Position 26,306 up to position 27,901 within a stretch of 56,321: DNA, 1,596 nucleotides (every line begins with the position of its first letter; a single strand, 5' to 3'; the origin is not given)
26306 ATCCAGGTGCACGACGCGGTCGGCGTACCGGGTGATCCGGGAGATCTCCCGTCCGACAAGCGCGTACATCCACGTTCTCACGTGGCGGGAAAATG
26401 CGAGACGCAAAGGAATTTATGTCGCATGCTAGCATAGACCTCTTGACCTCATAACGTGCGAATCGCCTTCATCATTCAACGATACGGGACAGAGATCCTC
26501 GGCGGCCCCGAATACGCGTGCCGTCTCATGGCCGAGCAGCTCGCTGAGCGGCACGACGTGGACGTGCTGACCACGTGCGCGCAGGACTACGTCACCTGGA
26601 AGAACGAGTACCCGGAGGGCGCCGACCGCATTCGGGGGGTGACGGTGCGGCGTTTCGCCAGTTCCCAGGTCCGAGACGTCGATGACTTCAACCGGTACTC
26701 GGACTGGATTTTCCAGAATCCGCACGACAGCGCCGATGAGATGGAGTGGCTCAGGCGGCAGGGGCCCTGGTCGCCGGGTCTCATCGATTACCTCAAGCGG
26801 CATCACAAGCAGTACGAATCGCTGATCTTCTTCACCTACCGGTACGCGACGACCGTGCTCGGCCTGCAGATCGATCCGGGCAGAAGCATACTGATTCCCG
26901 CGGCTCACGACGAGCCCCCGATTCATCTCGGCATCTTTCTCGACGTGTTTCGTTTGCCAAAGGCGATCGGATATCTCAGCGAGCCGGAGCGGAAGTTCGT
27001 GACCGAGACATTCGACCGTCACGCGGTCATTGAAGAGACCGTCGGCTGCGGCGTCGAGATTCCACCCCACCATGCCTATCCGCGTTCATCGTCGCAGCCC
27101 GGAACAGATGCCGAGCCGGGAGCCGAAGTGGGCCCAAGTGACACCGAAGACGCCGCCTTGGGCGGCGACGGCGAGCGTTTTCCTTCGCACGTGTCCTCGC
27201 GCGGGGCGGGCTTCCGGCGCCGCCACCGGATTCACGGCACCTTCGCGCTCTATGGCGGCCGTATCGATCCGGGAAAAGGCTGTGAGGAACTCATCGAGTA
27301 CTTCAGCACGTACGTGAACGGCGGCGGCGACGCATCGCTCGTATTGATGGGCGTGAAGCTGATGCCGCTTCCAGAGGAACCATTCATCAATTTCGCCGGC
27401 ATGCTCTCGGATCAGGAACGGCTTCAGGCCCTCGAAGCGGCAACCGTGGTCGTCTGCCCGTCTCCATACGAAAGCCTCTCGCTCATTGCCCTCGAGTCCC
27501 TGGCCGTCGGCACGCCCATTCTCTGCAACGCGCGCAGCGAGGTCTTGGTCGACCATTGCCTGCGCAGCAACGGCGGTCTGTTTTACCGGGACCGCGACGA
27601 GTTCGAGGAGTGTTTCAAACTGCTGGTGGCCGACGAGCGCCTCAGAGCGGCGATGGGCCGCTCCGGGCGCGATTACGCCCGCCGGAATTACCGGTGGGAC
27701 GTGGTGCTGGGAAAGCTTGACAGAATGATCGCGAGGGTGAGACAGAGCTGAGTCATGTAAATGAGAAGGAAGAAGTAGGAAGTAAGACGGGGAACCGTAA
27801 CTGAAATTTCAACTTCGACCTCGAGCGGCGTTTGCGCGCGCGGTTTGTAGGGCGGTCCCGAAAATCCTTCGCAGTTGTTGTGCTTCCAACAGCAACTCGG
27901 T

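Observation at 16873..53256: A class of period-7 repeat hairpins whose unit sequence differs at every locus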

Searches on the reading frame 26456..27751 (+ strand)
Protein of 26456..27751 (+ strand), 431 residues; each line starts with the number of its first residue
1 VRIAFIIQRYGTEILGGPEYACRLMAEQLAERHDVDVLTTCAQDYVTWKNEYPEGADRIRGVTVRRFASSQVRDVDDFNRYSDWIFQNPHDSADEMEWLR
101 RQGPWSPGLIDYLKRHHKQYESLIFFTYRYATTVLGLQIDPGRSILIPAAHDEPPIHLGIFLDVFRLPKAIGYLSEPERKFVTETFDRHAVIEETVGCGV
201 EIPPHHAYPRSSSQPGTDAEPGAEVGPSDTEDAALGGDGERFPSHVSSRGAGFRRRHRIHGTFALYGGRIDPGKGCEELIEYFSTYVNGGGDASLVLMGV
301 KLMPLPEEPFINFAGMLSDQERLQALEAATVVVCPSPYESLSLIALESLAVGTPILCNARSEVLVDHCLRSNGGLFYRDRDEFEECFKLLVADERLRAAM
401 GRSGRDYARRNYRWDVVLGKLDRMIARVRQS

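Call 17: search_protein_families(library=pfam, proteins=[window:26456-27751:+], max_evalue=0.01)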
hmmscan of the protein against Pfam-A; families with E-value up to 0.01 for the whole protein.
window:26456-27751:+ (431 aa): 5 families
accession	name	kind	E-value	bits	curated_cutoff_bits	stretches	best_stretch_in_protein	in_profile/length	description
PF00534.26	Glycos_transf_1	-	2.3e-10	40.7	26.4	1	263-405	17-170/172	Glycosyl transferases group 1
PF13692.12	Glyco_trans_1_4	-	6.8e-09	36.6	27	1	265-391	5-140/142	Glycosyl transferases group 1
PF13524.12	Glyco_trans_1_2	-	2.4e-06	28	25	1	314-416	32-137/144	Glycosyl transferase-like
PF20706.3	GT4-conflict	-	3.6e-05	23.4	26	1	318-361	270-314/385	Family 4 Glycosyltransferase in conflict systems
PF13579.12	Glyco_trans_4_4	-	0.00025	21.8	29.7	0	16-67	1-50/158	Glycosyl transferase 4-like domain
